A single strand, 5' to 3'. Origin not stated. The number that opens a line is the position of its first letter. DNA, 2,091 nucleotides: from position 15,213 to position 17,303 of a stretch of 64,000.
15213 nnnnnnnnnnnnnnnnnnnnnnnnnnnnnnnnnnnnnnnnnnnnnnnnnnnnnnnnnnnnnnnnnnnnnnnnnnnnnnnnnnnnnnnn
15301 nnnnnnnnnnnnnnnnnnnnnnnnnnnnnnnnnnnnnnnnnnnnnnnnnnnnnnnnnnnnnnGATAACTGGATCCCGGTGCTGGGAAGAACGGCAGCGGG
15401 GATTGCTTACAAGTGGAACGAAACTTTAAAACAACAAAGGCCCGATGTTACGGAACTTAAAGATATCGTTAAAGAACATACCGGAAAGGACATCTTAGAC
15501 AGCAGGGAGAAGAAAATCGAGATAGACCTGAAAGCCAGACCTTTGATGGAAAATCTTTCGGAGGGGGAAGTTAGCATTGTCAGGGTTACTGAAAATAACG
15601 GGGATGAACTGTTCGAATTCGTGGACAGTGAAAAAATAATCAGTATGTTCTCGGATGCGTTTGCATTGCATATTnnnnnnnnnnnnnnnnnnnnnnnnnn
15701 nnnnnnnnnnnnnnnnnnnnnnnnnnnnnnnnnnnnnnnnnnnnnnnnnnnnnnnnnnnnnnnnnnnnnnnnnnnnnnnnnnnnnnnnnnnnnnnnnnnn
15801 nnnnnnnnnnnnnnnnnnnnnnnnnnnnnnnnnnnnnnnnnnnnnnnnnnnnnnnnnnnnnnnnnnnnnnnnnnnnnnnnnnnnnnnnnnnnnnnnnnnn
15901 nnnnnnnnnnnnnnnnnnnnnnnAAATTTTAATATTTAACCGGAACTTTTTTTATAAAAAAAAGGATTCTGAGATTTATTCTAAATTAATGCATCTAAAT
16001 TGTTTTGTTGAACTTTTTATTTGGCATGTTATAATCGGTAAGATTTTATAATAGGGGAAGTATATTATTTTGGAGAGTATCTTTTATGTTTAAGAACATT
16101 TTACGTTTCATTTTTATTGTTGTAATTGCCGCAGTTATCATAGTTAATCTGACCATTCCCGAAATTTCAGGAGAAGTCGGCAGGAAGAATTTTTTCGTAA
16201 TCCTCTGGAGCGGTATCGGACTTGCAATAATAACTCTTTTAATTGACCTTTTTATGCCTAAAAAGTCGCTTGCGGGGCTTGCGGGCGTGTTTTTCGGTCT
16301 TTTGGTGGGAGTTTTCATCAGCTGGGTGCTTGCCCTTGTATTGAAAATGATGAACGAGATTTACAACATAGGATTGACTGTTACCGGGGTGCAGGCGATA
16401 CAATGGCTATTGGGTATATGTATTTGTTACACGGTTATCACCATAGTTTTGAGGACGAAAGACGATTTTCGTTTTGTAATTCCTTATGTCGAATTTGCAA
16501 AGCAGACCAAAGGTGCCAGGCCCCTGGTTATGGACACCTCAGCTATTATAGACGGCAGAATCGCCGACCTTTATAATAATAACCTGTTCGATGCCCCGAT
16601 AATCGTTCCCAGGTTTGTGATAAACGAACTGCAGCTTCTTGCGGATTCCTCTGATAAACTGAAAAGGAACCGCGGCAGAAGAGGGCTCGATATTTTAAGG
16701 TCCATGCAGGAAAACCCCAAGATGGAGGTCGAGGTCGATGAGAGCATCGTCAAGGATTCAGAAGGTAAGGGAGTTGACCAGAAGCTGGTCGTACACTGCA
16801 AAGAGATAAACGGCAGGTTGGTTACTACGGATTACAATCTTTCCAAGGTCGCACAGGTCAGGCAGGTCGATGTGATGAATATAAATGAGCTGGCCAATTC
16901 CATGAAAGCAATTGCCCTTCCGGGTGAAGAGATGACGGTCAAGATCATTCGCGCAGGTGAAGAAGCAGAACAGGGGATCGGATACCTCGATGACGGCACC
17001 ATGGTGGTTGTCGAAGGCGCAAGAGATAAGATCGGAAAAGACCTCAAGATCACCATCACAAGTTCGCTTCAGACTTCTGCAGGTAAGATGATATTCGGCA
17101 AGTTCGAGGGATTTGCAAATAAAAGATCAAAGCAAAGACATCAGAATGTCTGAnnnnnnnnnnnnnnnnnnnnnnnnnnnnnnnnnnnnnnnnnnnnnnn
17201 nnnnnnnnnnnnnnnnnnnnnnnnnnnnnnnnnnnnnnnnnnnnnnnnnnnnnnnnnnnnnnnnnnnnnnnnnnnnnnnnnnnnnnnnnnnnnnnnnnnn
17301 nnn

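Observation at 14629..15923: Second LexA-like self-cleaving repressor (XRE HTH + S24) with a lambda-like operator triplet and a divergent small ORF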

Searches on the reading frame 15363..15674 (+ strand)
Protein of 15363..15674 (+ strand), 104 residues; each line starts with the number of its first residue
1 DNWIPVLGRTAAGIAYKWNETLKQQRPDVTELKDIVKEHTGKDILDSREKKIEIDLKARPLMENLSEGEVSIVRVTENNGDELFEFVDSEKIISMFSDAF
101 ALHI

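Call 90: search_solved_structures(query=A7, max_evalue=1, show_alignments=2)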
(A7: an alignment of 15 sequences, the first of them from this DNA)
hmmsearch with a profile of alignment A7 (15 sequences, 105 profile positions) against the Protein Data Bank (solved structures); distinct sequences matched with E-value up to 1: 3.
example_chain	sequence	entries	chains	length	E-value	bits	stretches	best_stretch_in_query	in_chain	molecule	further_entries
4etp_A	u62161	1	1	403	0.17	15.6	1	34-95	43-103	Kinesin-like protein KAR3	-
2m6u_A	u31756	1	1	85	0.69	13.6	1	24-86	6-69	Choline binding protein A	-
4k12_B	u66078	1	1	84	0.83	13.3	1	25-86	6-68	Choline binding protein A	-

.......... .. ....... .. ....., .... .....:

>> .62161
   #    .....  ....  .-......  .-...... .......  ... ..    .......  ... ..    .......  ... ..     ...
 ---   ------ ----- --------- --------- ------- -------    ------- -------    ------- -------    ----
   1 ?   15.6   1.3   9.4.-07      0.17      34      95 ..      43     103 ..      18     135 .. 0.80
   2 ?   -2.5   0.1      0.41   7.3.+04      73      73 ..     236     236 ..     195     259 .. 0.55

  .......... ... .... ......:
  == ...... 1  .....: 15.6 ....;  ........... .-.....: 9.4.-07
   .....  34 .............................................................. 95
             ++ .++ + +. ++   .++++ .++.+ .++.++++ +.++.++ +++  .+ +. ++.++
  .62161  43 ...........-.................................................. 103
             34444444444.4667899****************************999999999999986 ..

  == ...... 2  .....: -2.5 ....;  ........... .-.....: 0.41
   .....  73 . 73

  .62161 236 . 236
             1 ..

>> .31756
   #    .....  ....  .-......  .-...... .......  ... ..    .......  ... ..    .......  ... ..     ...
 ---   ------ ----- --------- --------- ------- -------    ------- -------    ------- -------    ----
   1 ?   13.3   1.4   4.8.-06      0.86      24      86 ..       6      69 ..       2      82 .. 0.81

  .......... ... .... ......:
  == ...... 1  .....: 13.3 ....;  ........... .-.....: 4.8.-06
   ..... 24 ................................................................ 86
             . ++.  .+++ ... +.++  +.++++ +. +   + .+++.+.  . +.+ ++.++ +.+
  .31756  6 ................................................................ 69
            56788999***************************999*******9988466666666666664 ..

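Call 91: search_protein_families(library=pfam, alignment_id=A7, max_evalue=1)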
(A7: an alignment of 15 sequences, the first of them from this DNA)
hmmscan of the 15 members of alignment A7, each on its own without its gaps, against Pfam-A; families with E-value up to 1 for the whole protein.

A. member 1, seq(104 aa): 3 families
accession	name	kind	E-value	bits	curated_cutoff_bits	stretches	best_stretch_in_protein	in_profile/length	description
PF06949.16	DUF1292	-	0.029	15.7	24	1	66-100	35-70/75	Protein of unknown function (DUF1292)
PF15532.11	Ntox30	-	0.12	13.1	25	1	2-29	14-41/103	Bacterial toxin 30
PF01312.24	Bac_export_2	-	0.21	11.2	24.4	1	11-72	194-255/335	FlhB HrpN YscU SpaS Family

B. families by the number of members that match (of 15 scanned): 13 families
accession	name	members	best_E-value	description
PF14069.11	SpoVIF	1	0.012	Stage VI sporulation protein F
PF06949.16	DUF1292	1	0.029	Protein of unknown function (DUF1292)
PF01198.24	Ribosomal_L31e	1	0.052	Ribosomal protein L31e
PF24510.1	TXNDC16_3rd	1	0.087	TXNDC16 third thioredoxin-like domain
PF02016.21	Peptidase_S66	1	0.1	LD-carboxypeptidase N-terminal domain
PF15532.11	Ntox30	1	0.12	Bacterial toxin 30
PF22278.2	DUF6958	1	0.15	Family of unknown function (DUF6958)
PF05184.20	SapB_1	1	0.15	Saposin-like type B, region 1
PF03808.19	Glyco_tran_WecG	1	0.18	Glycosyl transferase WecG/TagA/CpsF family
PF13086.12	AAA_11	1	0.19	AAA domain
PF14097.11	SpoVAE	1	0.2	Stage V sporulation protein AE1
PF01312.24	Bac_export_2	1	0.21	FlhB HrpN YscU SpaS Family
PF10733.14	DUF2525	1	0.21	Protein of unknown function (DUF2525)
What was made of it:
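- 15402..15641 (+): Family-specific insertion (residues ~146-225) between the cleavage motif and the S24 core. Conserved, with no known domain. No Pfam or PDB match (calls 90, 91).
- Tried and rejected: Insertion region alone against Pfam and PDB: nothing (calls 90, 91).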

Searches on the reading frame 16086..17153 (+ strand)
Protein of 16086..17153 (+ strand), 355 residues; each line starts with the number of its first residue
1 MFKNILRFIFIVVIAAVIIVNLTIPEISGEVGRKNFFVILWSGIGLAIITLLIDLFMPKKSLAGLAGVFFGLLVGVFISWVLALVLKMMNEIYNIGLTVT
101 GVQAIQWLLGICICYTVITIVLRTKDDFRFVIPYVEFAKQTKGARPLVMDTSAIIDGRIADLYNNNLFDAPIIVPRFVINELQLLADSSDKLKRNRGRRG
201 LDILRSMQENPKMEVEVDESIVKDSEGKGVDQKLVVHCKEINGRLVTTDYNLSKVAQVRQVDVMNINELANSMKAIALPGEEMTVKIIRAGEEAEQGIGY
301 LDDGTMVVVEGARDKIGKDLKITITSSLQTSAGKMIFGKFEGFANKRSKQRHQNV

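Call 3: search_protein_families(library=pfam, proteins=[window:16086-17153:+], max_evalue=0.01)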
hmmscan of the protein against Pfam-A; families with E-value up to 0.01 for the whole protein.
window:16086-17153:+ (355 aa): 3 families
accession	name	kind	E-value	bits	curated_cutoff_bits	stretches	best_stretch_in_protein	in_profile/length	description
PF01938.26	TRAM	-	1.5e-07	31.6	21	1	279-330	4-54/61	TRAM domain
PF13638.12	PIN_4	-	0.00011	23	21.9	1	147-265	1-130/132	PIN domain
PF01850.27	PIN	-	0.00013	23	23.6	1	148-256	2-118/120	PIN domain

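Call 65: search_protein_families(library=padloc, proteins=[window:16086-17153:+], max_evalue=0.01)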
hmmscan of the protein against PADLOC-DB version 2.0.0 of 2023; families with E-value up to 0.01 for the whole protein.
window:16086-17153:+ (355 aa): 0 families
